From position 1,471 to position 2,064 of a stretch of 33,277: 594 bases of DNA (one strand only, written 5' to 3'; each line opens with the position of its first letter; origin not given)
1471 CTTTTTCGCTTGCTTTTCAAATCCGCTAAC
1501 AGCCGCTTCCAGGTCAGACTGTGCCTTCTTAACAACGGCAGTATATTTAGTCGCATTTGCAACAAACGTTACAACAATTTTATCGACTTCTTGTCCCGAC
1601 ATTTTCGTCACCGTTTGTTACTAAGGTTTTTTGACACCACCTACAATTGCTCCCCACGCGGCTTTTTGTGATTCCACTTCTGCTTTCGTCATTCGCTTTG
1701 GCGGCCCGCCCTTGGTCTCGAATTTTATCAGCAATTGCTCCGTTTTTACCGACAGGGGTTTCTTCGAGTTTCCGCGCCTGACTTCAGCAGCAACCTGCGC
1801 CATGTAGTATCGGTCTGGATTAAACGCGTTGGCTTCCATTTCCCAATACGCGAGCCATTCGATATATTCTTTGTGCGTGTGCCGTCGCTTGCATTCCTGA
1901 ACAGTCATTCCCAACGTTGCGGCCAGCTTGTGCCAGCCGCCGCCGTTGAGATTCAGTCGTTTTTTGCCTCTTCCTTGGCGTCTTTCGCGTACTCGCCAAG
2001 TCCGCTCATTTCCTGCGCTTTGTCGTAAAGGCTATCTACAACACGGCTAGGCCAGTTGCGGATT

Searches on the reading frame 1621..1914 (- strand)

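Call 18: search_protein_families(library=phrogs, proteins=[window:1621-1914:-], max_evalue=0.01)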
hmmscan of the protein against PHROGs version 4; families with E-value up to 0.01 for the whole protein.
window:1621-1914:- (97 aa): 1 family
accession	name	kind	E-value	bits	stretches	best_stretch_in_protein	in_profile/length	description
phrog_337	-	tail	8e-06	27.2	1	1-87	14-97/118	tail protein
